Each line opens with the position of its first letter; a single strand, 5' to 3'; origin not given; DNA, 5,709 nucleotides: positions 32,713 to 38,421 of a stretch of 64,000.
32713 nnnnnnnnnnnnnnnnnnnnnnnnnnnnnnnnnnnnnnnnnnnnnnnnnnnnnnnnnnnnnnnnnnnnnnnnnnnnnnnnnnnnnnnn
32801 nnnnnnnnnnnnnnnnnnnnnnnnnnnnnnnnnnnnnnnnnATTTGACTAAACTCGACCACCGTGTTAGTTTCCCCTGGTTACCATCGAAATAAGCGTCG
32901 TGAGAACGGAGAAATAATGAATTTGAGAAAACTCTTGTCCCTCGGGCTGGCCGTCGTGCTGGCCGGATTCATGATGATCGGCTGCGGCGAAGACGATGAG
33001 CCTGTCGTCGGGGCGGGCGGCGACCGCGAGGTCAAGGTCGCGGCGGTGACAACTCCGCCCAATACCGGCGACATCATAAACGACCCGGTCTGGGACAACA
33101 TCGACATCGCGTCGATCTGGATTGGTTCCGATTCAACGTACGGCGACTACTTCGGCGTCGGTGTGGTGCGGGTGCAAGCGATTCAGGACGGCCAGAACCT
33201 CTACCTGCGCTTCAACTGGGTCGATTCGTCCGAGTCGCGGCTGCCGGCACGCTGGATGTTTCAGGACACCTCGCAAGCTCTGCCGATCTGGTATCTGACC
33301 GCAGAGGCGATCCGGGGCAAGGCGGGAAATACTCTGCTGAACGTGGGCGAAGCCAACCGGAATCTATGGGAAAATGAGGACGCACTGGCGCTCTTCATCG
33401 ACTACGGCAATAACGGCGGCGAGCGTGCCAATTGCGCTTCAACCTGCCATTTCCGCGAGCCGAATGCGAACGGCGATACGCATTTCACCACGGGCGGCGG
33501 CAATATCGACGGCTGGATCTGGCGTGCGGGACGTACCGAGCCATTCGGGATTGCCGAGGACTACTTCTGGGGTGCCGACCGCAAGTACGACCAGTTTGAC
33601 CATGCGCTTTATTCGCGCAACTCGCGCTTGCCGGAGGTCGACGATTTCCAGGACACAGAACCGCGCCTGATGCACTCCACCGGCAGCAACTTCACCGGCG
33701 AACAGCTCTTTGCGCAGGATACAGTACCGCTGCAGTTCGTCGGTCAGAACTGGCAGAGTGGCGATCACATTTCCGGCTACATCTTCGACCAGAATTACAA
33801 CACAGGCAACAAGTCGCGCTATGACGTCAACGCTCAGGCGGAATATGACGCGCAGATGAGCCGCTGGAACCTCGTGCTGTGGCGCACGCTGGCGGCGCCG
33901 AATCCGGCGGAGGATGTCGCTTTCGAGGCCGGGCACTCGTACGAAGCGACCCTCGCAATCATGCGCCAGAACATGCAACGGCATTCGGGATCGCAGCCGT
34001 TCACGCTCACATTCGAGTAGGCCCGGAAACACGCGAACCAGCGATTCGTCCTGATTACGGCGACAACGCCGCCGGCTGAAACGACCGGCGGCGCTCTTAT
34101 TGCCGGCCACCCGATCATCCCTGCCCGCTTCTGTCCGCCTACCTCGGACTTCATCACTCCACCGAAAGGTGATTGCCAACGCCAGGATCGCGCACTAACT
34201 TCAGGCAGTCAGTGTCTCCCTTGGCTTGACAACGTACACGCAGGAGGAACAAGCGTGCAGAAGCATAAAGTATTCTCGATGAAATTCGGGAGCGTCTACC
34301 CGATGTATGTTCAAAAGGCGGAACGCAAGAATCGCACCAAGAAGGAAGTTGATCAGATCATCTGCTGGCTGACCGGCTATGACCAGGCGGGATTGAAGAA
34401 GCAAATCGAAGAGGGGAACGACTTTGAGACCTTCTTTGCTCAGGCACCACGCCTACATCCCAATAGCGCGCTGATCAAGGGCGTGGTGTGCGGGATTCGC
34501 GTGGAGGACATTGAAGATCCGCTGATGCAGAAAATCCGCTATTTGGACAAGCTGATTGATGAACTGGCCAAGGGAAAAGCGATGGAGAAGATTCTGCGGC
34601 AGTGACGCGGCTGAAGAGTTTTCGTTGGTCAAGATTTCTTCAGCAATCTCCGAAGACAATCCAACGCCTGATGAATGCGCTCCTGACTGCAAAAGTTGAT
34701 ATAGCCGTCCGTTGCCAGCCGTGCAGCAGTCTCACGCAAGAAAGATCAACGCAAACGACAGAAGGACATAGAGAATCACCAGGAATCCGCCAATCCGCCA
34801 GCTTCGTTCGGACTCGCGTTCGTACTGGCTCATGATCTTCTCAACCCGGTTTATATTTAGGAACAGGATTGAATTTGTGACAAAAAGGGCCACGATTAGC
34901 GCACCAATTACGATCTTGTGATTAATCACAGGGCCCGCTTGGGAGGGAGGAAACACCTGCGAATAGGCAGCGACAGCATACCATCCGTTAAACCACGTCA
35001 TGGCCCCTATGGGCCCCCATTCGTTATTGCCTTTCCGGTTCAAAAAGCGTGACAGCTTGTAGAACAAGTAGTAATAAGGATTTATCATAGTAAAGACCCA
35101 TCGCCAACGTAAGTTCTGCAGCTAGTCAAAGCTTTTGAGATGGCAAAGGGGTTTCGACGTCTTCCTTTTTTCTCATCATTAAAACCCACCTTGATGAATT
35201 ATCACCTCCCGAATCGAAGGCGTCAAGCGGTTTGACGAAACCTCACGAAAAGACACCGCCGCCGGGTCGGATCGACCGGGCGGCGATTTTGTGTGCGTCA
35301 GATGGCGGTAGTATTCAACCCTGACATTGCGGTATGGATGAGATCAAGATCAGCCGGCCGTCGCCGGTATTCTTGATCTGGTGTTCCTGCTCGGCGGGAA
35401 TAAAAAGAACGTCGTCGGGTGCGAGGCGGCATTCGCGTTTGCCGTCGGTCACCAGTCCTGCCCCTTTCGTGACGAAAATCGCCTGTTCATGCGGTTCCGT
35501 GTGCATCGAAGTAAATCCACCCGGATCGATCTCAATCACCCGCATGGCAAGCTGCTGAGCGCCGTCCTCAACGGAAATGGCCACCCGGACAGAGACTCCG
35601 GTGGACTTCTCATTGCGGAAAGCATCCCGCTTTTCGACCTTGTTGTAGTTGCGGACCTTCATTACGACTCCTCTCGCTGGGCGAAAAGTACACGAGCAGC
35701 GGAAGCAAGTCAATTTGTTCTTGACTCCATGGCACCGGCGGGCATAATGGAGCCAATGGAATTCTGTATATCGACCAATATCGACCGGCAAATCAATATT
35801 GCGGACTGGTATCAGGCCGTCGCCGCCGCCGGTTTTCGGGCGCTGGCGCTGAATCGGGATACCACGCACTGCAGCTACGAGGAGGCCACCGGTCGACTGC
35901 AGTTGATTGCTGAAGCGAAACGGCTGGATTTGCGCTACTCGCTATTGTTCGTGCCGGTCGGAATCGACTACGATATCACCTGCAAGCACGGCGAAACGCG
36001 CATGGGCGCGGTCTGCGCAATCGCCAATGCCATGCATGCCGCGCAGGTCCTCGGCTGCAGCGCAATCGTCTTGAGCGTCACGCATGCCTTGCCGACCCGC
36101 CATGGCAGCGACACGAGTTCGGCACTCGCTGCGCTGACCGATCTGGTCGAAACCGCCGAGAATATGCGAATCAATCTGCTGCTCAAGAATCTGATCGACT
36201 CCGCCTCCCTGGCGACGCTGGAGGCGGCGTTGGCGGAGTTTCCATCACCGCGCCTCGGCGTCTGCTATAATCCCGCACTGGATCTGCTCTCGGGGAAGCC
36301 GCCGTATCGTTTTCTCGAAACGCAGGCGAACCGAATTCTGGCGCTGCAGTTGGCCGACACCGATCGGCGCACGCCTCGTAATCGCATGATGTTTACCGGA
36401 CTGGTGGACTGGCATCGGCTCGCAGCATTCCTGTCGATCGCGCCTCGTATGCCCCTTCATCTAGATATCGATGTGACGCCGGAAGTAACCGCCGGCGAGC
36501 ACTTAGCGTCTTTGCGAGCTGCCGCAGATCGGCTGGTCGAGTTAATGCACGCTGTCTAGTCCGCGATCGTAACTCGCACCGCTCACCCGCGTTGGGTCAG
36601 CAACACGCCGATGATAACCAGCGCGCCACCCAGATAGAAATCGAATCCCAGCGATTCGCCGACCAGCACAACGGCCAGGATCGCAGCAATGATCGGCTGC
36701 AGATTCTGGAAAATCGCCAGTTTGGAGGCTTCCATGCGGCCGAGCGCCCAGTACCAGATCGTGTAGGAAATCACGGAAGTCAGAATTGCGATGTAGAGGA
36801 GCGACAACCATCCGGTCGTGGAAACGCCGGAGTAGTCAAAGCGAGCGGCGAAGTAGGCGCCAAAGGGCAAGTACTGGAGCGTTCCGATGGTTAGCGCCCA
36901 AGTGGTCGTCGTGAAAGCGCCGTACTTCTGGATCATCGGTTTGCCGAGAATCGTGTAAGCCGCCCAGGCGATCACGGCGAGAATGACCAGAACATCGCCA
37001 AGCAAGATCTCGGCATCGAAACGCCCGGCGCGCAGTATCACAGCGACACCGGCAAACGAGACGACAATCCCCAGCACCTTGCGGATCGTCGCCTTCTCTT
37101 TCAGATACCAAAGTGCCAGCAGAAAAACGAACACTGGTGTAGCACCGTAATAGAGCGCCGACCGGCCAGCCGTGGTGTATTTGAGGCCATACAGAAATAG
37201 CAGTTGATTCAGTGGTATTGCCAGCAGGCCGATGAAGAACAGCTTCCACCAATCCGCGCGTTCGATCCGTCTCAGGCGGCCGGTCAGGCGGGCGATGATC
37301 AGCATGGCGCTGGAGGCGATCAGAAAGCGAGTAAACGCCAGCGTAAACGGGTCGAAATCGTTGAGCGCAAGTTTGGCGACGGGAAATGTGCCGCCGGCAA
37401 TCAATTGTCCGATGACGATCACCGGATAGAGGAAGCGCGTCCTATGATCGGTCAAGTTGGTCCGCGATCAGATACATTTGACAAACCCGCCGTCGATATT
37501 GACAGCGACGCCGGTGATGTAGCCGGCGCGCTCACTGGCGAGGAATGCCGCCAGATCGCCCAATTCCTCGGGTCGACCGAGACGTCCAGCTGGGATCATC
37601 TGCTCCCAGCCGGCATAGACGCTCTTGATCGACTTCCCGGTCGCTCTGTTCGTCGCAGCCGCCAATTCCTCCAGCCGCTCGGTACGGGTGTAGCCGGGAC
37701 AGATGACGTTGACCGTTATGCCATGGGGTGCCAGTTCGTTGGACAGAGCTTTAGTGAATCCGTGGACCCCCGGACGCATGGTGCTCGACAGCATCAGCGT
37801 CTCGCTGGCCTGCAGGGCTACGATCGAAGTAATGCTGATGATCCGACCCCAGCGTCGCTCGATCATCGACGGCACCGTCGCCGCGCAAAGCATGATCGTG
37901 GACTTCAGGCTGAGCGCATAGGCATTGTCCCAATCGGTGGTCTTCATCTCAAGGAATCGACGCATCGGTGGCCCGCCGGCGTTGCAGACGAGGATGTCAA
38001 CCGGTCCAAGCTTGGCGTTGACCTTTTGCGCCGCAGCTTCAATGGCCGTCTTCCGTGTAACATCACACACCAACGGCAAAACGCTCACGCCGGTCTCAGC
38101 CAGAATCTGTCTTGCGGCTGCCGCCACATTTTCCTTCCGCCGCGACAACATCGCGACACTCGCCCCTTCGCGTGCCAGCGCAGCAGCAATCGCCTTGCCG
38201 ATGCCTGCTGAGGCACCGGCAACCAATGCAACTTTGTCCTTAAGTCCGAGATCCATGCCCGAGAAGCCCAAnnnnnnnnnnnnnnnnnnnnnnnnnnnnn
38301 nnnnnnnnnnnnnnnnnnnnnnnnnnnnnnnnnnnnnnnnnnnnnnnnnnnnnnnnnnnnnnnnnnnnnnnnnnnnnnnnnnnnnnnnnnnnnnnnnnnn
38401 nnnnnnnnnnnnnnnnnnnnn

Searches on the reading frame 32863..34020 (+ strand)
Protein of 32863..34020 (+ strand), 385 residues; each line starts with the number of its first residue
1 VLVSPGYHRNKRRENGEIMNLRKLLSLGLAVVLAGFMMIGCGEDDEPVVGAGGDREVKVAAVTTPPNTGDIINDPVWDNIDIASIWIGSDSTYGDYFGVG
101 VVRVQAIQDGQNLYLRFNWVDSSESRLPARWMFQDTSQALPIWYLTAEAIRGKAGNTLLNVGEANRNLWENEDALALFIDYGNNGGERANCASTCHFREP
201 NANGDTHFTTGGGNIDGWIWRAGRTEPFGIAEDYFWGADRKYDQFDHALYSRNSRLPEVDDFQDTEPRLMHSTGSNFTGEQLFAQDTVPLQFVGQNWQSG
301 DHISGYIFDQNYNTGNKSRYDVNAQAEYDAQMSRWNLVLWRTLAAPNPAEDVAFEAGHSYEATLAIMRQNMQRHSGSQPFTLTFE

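Call 40: search_protein_families(library=pfam, proteins=[window:32863-34020:+], max_evalue=0.001)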
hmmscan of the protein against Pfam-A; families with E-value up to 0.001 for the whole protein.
window:32863-34020:+ (385 aa): 1 family
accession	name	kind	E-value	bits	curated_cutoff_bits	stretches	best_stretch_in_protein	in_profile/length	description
PF09459.16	EB_dh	-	9.2e-22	78.7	33.3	1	75-376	2-233/236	Ethylbenzene dehydrogenase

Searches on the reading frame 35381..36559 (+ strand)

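Call 40: search_protein_families(library=pfam, proteins=[window:35381-36559:+], max_evalue=0.001)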
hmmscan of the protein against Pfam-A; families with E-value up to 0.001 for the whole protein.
window:35381-36559:+ (392 aa): 1 family
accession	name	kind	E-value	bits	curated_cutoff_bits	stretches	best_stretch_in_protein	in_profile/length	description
PF01261.30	AP_endonuc_2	-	4.1e-12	46.8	31.1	1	145-361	2-227/249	Xylose isomerase-like TIM barrel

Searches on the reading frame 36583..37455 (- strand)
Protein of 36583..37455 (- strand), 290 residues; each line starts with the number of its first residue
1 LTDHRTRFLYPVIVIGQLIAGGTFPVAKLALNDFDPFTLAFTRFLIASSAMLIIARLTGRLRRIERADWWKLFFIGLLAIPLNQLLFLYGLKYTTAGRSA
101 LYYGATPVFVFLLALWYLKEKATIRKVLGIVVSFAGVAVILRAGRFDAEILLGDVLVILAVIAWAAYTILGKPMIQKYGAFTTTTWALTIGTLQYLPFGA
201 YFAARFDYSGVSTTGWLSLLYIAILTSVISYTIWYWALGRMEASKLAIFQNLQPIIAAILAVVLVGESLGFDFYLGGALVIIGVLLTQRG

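Call 40: search_protein_families(library=pfam, proteins=[window:36583-37455:-], max_evalue=0.001)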
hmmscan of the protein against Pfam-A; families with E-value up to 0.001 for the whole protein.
window:36583-37455:- (290 aa): 1 family
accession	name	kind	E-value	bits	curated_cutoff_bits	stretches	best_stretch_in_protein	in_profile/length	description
PF00892.27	EamA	-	8.5e-54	181.9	28.2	2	152-287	2-133/135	EamA-like transporter family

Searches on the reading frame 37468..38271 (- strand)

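Call 40: search_protein_families(library=pfam, proteins=[window:37468-38271:-], max_evalue=0.001)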
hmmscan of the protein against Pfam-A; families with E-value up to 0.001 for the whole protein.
window:37468-38271:- (267 aa): 8 families
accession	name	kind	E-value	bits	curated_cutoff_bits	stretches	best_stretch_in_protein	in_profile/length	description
PF13561.12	adh_short_C2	-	3.8e-57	194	27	1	19-263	1-235/236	Enoyl-(Acyl carrier protein) reductase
PF00106.31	adh_short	-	1.2e-53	181.9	26.6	1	13-204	1-191/195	short chain dehydrogenase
PF08659.16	KR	-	5.4e-16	59.5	22.6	1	15-134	3-125/180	KR domain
PF23441.1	SDR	-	3e-09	37.1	27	1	13-263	8-255/258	SDR-like rossmann domain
PF13579.12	Glyco_trans_4_4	-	0.00017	22.4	29.7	0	169-250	3-73/158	Glycosyl transferase 4-like domain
PF13460.12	NAD_binding_10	-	0.00035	20.9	27.2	1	19-195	1-146/184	NAD(P)H-binding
PF02882.25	THF_DHG_CYH_C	-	0.00079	19.2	27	0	9-55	33-79/160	Tetrahydrofolate dehydrogenase/cyclohydrolase, NAD(P)-binding domain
PF01370.27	Epimerase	-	0.00094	19.1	20.9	0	15-84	1-63/240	NAD dependent epimerase/dehydratase family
